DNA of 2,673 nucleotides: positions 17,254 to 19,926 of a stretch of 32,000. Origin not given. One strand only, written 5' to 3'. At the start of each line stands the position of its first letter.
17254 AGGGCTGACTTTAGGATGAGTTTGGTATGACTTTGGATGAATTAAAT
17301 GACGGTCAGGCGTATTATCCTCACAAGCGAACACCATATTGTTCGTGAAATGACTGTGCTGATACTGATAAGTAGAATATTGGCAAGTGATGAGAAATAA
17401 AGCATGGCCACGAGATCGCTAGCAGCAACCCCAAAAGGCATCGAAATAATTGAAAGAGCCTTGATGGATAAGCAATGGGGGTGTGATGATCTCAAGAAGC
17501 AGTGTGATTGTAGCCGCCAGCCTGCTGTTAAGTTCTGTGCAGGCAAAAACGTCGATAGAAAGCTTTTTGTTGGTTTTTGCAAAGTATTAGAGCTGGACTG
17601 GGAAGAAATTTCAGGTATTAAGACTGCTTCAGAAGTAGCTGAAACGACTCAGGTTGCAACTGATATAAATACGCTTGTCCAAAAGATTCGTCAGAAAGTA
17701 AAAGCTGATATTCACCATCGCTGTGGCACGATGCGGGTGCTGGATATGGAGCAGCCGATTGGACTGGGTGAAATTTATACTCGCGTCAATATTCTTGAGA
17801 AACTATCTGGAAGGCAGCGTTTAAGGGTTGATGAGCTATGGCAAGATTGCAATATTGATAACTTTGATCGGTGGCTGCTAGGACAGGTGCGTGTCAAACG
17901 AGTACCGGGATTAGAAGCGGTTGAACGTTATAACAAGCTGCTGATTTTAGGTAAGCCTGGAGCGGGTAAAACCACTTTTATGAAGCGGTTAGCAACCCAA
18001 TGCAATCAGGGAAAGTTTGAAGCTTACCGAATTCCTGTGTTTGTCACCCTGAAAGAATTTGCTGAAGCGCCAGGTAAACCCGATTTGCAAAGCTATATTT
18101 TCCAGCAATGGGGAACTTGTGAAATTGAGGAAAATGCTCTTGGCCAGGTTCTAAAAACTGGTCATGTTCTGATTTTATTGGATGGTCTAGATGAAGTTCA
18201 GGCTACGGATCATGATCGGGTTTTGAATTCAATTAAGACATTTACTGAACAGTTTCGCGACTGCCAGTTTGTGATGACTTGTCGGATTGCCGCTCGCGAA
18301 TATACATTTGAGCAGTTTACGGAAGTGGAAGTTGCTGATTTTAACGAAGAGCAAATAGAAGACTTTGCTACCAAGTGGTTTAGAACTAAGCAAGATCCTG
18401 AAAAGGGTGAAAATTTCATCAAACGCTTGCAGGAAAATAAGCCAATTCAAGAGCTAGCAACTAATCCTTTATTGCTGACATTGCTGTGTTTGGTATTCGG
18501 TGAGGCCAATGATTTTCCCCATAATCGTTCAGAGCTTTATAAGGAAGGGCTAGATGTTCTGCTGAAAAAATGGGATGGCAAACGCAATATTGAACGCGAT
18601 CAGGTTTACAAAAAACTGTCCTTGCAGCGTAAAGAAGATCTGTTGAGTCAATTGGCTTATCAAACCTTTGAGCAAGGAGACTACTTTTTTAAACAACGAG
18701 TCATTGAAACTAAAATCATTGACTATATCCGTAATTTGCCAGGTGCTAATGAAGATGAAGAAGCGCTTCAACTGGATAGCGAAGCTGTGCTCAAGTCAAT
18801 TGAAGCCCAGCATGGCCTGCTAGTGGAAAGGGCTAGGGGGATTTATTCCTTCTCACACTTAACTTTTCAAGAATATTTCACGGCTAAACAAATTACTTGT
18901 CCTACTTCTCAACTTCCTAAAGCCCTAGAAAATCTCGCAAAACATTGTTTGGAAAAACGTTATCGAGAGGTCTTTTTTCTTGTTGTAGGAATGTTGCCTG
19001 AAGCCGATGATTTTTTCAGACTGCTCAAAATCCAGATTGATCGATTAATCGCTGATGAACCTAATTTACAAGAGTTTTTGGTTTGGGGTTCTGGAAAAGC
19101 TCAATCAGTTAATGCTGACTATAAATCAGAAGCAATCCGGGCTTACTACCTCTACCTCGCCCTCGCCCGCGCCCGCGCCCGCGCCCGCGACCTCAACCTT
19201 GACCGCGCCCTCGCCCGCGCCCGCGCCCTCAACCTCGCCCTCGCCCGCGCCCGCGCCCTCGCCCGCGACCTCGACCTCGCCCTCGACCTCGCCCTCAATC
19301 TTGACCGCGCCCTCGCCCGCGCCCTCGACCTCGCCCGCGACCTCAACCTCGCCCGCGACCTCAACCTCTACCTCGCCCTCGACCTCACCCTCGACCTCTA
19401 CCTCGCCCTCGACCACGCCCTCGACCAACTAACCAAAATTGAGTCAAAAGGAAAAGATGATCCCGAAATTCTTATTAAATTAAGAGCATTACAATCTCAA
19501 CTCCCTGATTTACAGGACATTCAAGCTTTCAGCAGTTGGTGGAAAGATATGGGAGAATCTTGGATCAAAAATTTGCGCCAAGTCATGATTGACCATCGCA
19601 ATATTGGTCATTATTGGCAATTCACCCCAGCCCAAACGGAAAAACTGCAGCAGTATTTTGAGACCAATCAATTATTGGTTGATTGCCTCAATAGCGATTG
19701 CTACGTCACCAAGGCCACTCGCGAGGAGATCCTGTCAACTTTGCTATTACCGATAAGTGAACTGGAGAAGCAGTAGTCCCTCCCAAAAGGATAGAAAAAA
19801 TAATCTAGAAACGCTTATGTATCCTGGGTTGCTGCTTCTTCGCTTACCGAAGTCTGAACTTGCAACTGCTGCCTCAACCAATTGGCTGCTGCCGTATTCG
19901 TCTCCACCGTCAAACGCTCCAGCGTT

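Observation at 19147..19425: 279-bp hexanucleotide (RMC-CKC)n array encodes a strict two-residue periodicity [A/D/N/Y/T][L/R] inside the NACHT sensor arm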

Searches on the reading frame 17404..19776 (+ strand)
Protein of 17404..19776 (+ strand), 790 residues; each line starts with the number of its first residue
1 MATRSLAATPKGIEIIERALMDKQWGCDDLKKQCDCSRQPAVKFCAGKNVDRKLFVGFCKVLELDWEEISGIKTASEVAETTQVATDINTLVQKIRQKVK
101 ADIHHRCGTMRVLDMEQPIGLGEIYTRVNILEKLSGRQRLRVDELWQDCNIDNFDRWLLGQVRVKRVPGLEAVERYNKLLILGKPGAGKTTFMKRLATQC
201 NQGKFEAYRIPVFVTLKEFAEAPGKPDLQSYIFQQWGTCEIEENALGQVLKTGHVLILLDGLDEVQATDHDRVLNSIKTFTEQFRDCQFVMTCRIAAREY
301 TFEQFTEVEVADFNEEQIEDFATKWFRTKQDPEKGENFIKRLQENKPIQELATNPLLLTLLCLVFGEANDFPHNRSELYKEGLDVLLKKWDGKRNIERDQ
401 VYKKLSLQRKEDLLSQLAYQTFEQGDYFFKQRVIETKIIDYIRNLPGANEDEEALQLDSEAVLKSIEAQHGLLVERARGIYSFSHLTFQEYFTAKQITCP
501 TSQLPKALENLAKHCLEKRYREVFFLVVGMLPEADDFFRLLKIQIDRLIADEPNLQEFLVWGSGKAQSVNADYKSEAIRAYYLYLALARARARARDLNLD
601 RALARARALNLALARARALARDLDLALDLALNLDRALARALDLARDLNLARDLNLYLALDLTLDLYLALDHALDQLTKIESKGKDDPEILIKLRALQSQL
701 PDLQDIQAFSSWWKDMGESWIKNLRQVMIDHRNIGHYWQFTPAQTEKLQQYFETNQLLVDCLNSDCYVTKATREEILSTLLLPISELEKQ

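Call 7: search_protein_families(library=pfam, proteins=[window:17404-19776:+], max_evalue=0.01)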
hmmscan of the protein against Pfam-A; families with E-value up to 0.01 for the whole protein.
window:17404-19776:+ (790 aa): 8 families
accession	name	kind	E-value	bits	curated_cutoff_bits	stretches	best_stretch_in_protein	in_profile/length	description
PF22727.1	NCH2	-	4.7e-35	120.1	27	1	692-783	4-96/96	NACHT C-terminal Helical domain 2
PF05729.18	NACHT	-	5.1e-20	72.4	26.7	1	179-328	3-166/167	NACHT domain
PF20720.3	nSTAND3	-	2.9e-06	27.5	27.2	1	171-219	12-57/155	Novel STAND NTPase 3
PF24883.2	NPHP3_N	-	1.3e-05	25.9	24.8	0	245-294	116-164/164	Nephrocystin 3, N-terminal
PF13401.12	AAA_22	-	7.9e-05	23.4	27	1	179-291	8-120/130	AAA domain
PF00004.35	AAA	-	0.00034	21.5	21.2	1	179-293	1-108/131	ATPase family associated with various cellular activities (AAA)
PF19993.5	DO-GTPase2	-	0.0083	16.3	27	0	181-208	5-32/226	Double-GTPase 2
PF13671.12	AAA_33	-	0.0097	16.6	27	0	180-201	3-24/143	AAA domain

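Call 8: search_protein_families(library=ncbifam, proteins=[window:17404-19776:+], max_evalue=0.01)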
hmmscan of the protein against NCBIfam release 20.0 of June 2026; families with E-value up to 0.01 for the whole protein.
window:17404-19776:+ (790 aa): 2 families
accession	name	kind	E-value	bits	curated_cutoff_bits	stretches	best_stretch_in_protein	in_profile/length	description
NF058535.1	antiphage_EruA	equivalog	2.7e-14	52.3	1000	2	254-388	69-208/1318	NACHT domain-containing antiphage protein EruA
NF053861.1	DS8_antiphage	equivalog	2.3e-07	28.9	790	1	171-350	365-548/994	anti-phage protein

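Call 10: find_homologous_proteins(query=window:17404-19773:+, max_evalue=1e-10)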
Query window:17404-19773:+ (790 aa): 7454 proteins with E <= 1e-10 among 8000 candidates; the best 120 are listed.
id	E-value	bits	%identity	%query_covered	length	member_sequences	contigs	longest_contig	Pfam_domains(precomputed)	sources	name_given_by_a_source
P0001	0.0e+0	1221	71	100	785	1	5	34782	PF05729.19,PF22727.2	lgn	-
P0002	0.0e+0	1155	67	100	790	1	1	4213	PF05729.19,PF22727.2,PF20720.4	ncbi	ncbi:MAG: NACHT domain-containing NTPase [Cyanobacteria bacterium P01_A01_bin.17]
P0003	0.0e+0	1142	67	100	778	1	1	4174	PF24883.3,PF05729.19,PF13401.13,PF22727.2,PF20720.4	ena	-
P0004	0.0e+0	1125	64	100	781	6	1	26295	PF24883.3,PF05729.19,PF22727.2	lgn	-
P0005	0.0e+0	1123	63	100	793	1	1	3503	PF05729.19,PF22727.2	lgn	-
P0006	0.0e+0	1118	66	100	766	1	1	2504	PF05729.19,PF22727.2,PF20720.4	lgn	-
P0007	0.0e+0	1117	65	100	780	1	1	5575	PF24883.3,PF05729.19,PF22727.2,PF20720.4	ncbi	ncbi:MAG: NACHT domain-containing NTPase [Cyanobacteria bacterium J06635_15]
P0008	0.0e+0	1108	65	100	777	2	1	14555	PF05729.19,PF22727.2,PF20720.4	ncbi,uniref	ncbi:NACHT domain-containing protein [Almyronema epifaneia]|uniref:NACHT domain-containing protein n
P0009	0.0e+0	1094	63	100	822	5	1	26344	PF05729.19,PF22727.2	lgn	-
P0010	0.0e+0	1093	64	100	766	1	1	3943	PF05729.19,PF13401.13,PF22727.2,PF20720.4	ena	-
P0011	0.0e+0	1084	65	100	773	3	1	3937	PF05729.19,PF22727.2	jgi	-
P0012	0.0e+0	1079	64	100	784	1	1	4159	PF05729.19,PF22727.2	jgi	-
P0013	0.0e+0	1075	63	100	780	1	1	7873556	PF05729.19,PF22727.2,PF20720.4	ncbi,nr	ncbi:MAG: NACHT domain-containing NTPase [Leptolyngbya sp. SIOISBB]|nr:NACHT domain-containing NTPas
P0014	0.0e+0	1062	64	100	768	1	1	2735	PF05729.19,PF22727.2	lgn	-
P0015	0.0e+0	1060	-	-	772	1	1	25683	PF05729.19,PF22727.2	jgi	-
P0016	0.0e+0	1051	62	100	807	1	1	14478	PF24883.3,PF05729.19,PF22727.2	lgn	-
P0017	0.0e+0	1049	61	100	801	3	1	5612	PF24883.3,PF05729.19,PF13401.13,PF22727.2,PF20720.4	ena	-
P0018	0.0e+0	1043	62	100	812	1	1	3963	PF05729.19,PF22727.2,PF20720.4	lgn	-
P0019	0.0e+0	1036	61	100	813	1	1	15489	PF24883.3,PF05729.19,PF22727.2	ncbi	ncbi:MAG: NACHT domain-containing NTPase [Leptolyngbyaceae cyanobacterium]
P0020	0.0e+0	1033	61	100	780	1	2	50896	PF05729.19,PF22727.2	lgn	-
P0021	0.0e+0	1029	62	100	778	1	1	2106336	PF05729.19,PF22727.2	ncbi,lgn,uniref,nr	ncbi:NACHT domain-containing protein [Leptolyngbya sp. KIOST-1]|uniref:NACHT domain-containing prote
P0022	0.0e+0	1029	74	66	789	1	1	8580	PF05729.19,PF22727.2,PF20720.4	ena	-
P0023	0.0e+0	1025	62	100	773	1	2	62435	PF01381.29,PF05729.19,PF22727.2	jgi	jgi:predicted NACHT family NTPase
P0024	0.0e+0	1019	59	100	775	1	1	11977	PF05729.19,PF22727.2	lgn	-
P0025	0.0e+0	1018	61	100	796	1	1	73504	PF05729.19,PF22727.2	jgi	-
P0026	0.0e+0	1016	59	100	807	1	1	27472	PF24883.3,PF05729.19,PF22727.2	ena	-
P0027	0.0e+0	1015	61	100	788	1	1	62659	PF05729.19,PF22727.2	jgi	jgi:predicted NACHT family NTPase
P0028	1.1e-297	1008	60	100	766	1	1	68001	PF24883.3,PF05729.19,PF22727.2,PF20720.4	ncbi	ncbi:MAG: NACHT domain-containing NTPase [Cyanobacteria bacterium P01_F01_bin.150]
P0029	6.5e-296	1002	59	100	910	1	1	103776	PF05729.19,PF22727.2,PF20720.4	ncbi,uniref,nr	ncbi:NACHT domain-containing NTPase [Leptolyngbya sp. CCNP1308]|uniref:NACHT domain-containing prote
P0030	4.2e-295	999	57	100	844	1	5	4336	PF05729.19,PF13238.13,PF22727.2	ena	-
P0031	5.5e-295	999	66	89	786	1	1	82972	PF05729.19,PF13401.13,PF22727.2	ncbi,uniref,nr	ncbi:NACHT domain-containing NTPase [Halomicronema sp. CCY15110]|uniref:NACHT domain-containing prot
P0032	4.8e-293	992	60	100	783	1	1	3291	PF24883.3,PF05729.19,PF22727.2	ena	-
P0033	7.8e-291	985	64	92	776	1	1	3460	PF24883.3,PF05729.19,PF22727.2,PF20720.4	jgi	jgi:predicted NACHT family NTPase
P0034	8.2e-291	985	59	100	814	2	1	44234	PF05729.19,PF22727.2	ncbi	-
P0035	2.4e-290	983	73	65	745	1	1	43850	PF05729.19,PF13401.13,PF22727.2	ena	-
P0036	4.2e-289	979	72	74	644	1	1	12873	PF24883.3,PF05729.19,PF20720.4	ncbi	ncbi:MAG: NACHT domain-containing protein, partial [Leptolyngbyaceae cyanobacterium]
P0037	3.3e-288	976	62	92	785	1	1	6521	PF05729.19,PF22727.2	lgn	-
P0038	3.9e-285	966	66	86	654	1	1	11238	PF05729.19,PF22727.2,PF20720.4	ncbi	ncbi:MAG: NACHT domain-containing NTPase [Cyanobacteria bacterium P01_D01_bin.115]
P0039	1.5e-284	964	59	100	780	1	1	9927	PF05729.19,PF22727.2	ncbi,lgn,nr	ncbi:MAG: signal transduction protein [Leptolyngbya sp.]|nr:MAG: signal transduction protein [Leptol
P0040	1.4e-282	958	76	74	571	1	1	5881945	PF05729.19,PF22727.2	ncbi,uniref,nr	ncbi:NACHT domain-containing NTPase [Acaryochloris marina]|uniref:NACHT domain-containing protein n=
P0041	4.4e-282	956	58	100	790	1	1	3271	PF05729.19,PF22727.2,PF20720.4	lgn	-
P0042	8.6e-282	955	83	64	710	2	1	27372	PF05729.19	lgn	-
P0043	1.2e-281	955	59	100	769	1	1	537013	PF05729.19,PF22727.2,PF20720.4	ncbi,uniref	ncbi:NACHT domain-containing protein [Nodosilinea sp. AN01ver1]|uniref:NACHT domain-containing prote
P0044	1.4e-279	948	55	100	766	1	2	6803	PF05729.19,PF22727.2,PF20720.4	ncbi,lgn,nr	ncbi:MAG: signal transduction protein [Leptolyngbya sp.]|nr:MAG: signal transduction protein [Leptol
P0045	3.2e-278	943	57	100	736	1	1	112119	PF01381.29,PF05729.19,PF22727.2,PF20720.4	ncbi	ncbi:MAG: NACHT domain-containing protein [Spirulina sp.]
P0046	1.3e-276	938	56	100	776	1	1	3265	PF05729.19,PF22727.2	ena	-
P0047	1.1e-274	932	59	94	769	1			PF05729.19,PF22727.2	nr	nr:NACHT domain-containing NTPase [Nodosilinea sp. LEGE 07298]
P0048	4.0e-272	923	63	89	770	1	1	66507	PF05729.19,PF22727.2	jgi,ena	jgi:predicted NACHT family NTPase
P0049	3.7e-270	917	61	89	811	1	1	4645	PF05729.19,PF22727.2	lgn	-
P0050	1.4e-268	911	56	100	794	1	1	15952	PF05729.19,PF22727.2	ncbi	-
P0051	1.7e-268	911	60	91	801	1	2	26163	PF05729.19,PF22727.2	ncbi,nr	ncbi:signal transduction protein [filamentous cyanobacterium CCT1]|nr:signal transduction protein [f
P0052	3.7e-268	910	69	74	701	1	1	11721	PF05729.19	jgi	jgi:predicted NACHT family NTPase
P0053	3.1e-267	907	54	100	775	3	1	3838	PF05729.19,PF22727.2,PF20720.4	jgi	jgi:predicted NACHT family NTPase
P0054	3.9e-267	907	61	89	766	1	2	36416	PF24883.3,PF05729.19,PF22727.2,PF20720.4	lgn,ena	-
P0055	8.0e-267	906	61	91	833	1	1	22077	PF05729.19,PF22727.2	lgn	-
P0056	4.8e-266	903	58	90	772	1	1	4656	PF05729.19,PF22727.2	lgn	-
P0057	6.6e-265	899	67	72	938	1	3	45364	PF05729.19,PF22727.2,PF20720.4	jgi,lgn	-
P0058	1.7e-264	898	60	92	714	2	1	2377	PF05729.19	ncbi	-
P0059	2.2e-264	898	54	100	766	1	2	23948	PF05729.19,PF22727.2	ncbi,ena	-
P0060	2.0e-263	894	68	74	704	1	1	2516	PF05729.19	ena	-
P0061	3.4e-263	894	60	90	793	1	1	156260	PF05729.19,PF22727.2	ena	-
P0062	8.1e-263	892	58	89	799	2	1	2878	PF05729.19,PF22727.2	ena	-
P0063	9.7e-262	889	59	92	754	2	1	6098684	PF05729.19,PF22727.2,PF20720.4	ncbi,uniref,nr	ncbi:NACHT domain-containing protein [Nodosilinea nodulosa]|uniref:NACHT domain-containing protein n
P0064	1.1e-261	889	61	89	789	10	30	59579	PF05729.19,PF22727.2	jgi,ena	-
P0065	2.0e-261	888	58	91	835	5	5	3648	PF05729.19,PF22727.2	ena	-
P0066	3.6e-261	887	58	92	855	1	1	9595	PF05729.19,PF22727.2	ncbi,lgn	ncbi:MAG: NACHT domain-containing NTPase [Cyanobacteria bacterium P01_H01_bin.58]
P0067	1.7e-258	878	58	79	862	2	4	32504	PF05729.19,PF22727.2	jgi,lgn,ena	-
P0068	5.8e-257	873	55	100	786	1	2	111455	PF05729.19,PF00004.36,PF22727.2,PF20720.4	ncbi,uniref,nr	ncbi:NACHT domain-containing NTPase [Trichocoleus sp. ST-U3]|uniref:NACHT domain-containing protein 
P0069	1.3e-256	872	60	89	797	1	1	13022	PF05729.19,PF22727.2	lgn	-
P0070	1.7e-256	871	59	91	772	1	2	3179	PF05729.19,PF22727.2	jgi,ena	jgi:predicted NACHT family NTPase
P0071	3.3e-256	870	54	99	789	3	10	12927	PF05729.19,PF13401.13,PF22727.2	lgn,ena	-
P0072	3.4e-256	870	69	65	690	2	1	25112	PF05729.19,PF22727.2,PF20720.4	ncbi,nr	ncbi:NACHT domain-containing NTPase, partial [Leptolyngbya cf. ectocarpi LEGE 11479]|nr:NACHT domain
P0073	9.6e-256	869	54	99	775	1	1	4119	PF05729.19,PF22727.2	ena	-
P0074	3.4e-255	867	58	89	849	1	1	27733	PF19959.5,PF05729.19,PF22727.2,PF20720.4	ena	-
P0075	4.1e-254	864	59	90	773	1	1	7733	PF24883.3,PF05729.19,PF22727.2,PF20720.4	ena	-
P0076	3.2e-253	861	55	99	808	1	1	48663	PF05729.19,PF22727.2,PF20720.4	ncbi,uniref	ncbi:NACHT domain-containing protein [Floridanema evergladense]|uniref:NACHT domain-containing NTPas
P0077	1.6e-252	858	53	100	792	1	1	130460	PF05729.19,PF13401.13,PF22727.2,PF20720.4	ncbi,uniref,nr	ncbi:NACHT domain-containing NTPase [Coleofasciculus sp. FACHB-T130]|uniref:NACHT domain-containing 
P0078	6.0e-252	856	58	89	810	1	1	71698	PF05729.19,PF22727.2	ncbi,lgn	-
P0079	1.8e-251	855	52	99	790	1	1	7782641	PF24883.3,PF05729.19,PF13401.13,PF22727.2,PF20720.4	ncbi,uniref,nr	ncbi:signal transduction protein [Brasilonema sennae CENA114]|uniref:Signal transduction protein n=1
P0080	2.8e-251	854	54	100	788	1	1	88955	PF05729.19,PF13401.13,PF22727.2,PF20720.4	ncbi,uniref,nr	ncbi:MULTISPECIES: NACHT domain-containing protein [Cyanophyceae]|uniref:NACHT domain-containing pro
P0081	4.1e-251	854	55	91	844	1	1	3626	PF05729.19,PF22727.2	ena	-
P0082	5.5e-251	853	-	-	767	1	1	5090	PF24883.3,PF05729.19,PF13401.13,PF22727.2,PF20720.4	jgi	-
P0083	6.2e-251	853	52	99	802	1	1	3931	PF24883.3,PF05729.19,PF00004.36,PF22727.2,PF20720.4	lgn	-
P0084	5.2e-250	850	54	100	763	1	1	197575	PF05729.19,PF13401.13,PF22727.2,PF20720.4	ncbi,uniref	ncbi:NACHT domain-containing NTPase [Trichocoleus sp. Lan]|uniref:NACHT domain-containing NTPase n=1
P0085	9.1e-250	849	68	70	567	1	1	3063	PF05729.19,PF20720.4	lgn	-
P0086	2.5e-249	848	52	100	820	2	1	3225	PF05729.19,PF22727.2,PF20720.4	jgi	jgi:predicted NACHT family NTPase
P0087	6.1e-249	846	54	100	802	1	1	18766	PF01381.29,PF05729.19,PF22727.2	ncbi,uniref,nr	ncbi:NACHT domain-containing NTPase [Trichocoleus sp. FACHB-262]|uniref:NACHT domain-containing prot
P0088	3.0e-248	844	53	100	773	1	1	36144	PF05729.19,PF13401.13,PF22727.2,PF20720.4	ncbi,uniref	ncbi:NACHT domain-containing NTPase [Trichocoleus sp. DQ-U1]|uniref:NACHT domain-containing protein 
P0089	4.6e-248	844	56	74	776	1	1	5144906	PF05729.19,PF22727.2,PF20720.4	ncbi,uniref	ncbi:NACHT domain-containing NTPase [Okeanomitos corallinicola TIOX110]|uniref:NACHT domain-containi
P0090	9.2e-248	843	52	99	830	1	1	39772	PF05729.19,PF22727.2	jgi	jgi:predicted NACHT family NTPase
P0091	1.1e-247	842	53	100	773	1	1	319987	PF24883.3,PF05729.19,PF13401.13,PF22727.2,PF20720.4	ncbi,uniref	ncbi:NACHT domain-containing protein [Coleofasciculus sp. H7-2]|uniref:NACHT domain-containing prote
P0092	4.0e-247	840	56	91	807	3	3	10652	PF05729.19,PF22727.2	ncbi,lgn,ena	ncbi:MAG: NACHT domain-containing NTPase [Cyanobacteria bacterium P01_A01_bin.123]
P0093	5.3e-247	840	53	100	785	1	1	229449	PF05729.19,PF13401.13,PF22727.2,PF20720.4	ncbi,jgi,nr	ncbi:MAG: NACHT domain-containing NTPase [Microcoleus vaginatus WJT46-NPBG5]|jgi:predicted NACHT fam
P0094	6.2e-247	840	55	100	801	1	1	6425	PF05729.19,PF22727.2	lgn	-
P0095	1.5e-246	839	52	99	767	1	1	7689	PF05729.19,PF22727.2,PF20720.4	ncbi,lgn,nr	ncbi:MAG: NACHT domain-containing NTPase [Nostoc sp. ChiQUE01a]|nr:NACHT domain-containing NTPase [N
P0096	3.7e-246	837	57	91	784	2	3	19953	PF24883.3,PF05729.19,PF22727.2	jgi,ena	-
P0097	9.1e-246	836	54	100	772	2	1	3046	PF05729.19,PF22727.2,PF20720.4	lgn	-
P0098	1.1e-245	836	52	99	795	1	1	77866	PF05729.19,PF22727.2,PF20720.4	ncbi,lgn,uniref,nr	ncbi:MAG: NACHT domain-containing NTPase [Nostoc sp. DedQUE04]|uniref:NACHT domain-containing NTPase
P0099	1.2e-245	836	52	100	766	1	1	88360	PF05729.19,PF13401.13,PF13238.13,PF22727.2,PF20720.4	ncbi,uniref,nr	ncbi:NACHT domain-containing NTPase [Trichocoleus sp. FACHB-90]|uniref:NACHT domain-containing prote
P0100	1.5e-245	835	51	99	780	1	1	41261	PF05729.19,PF22727.2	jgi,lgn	jgi:predicted NACHT family NTPase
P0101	1.5e-245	835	52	99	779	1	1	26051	PF24883.3,PF05729.19,PF13401.13,PF22727.2,PF20720.4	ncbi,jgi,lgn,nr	ncbi:MAG: NACHT domain-containing NTPase [Brasilonema angustatum HA4187-MV1]|jgi:predicted NACHT fam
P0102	2.4e-245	835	51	99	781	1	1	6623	PF05729.19,PF22727.2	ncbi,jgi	jgi:predicted NACHT family NTPase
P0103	8.1e-245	833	53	100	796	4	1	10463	PF24883.3,PF05729.19,PF13401.13,PF22727.2,PF20720.4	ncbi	-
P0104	1.0e-244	832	53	100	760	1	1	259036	PF05729.19,PF13401.13,PF22727.2,PF20720.4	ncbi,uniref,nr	ncbi:NACHT domain-containing NTPase [Coleofasciculus sp. FACHB-129]|uniref:NACHT domain-containing p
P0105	4.3e-244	830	56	89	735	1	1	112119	PF05729.19,PF22727.2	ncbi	ncbi:MAG: NACHT domain-containing protein [Spirulina sp.]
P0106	7.5e-244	830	58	74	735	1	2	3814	PF05729.19,PF22727.2,PF00931.29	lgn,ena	-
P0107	1.2e-243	829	52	100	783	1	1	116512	PF24883.3,PF01381.29,PF05729.19,PF00004.36,PF13401.13,PF22727.2,PF20720.4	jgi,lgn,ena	jgi:predicted NACHT family NTPase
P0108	1.3e-243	829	75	61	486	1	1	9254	PF24883.3,PF05729.19,PF20720.4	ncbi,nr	ncbi:MAG: NACHT domain-containing NTPase, partial [Leptolyngbya sp. SIO4C1]|nr:NACHT domain-containi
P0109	1.3e-243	829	52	100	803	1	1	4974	PF24883.3,PF05729.19,PF22727.2,PF20720.4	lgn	-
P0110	2.5e-243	828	53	99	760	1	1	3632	PF24883.3,PF05729.19,PF22727.2,PF20720.4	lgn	-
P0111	4.4e-243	827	63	79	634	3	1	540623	PF05729.19,PF22727.2,PF20720.4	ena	-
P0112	4.5e-243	827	53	99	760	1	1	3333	PF01381.29,PF05729.19,PF22727.2,PF13443.13,PF20720.4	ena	-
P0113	6.3e-243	827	55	91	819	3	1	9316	PF05729.19,PF22727.2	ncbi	-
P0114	6.4e-243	827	54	99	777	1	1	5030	PF05729.19,PF22727.2,PF20720.4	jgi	jgi:predicted NACHT family NTPase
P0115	6.8e-243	826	54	100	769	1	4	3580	PF05729.19,PF22727.2,PF20720.4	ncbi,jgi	jgi:predicted NACHT family NTPase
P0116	7.0e-243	826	52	100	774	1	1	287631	PF05729.19,PF22727.2,PF20720.4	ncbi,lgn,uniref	ncbi:MAG: NACHT domain-containing NTPase [Nostoc sp.]|uniref:NACHT domain-containing NTPase n=1 Tax=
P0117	7.4e-243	826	-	-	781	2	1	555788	PF05729.19,PF22727.2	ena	-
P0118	1.3e-242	826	51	100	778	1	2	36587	PF05729.19,PF22727.2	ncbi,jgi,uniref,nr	ncbi:MAG: NACHT domain-containing NTPase [Mojavia pulchra JT2-VF2]|jgi:predicted NACHT family NTPase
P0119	2.2e-242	825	53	100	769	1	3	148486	PF05729.19,PF22727.2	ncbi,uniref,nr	ncbi:NACHT domain-containing NTPase [Funiculus sociatus GB2-A5]|uniref:NACHT domain-containing NTPas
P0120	3.2e-242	824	58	91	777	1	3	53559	PF05729.19,PF22727.2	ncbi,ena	ncbi:MAG: NACHT domain-containing protein [Nodosilinea sp.]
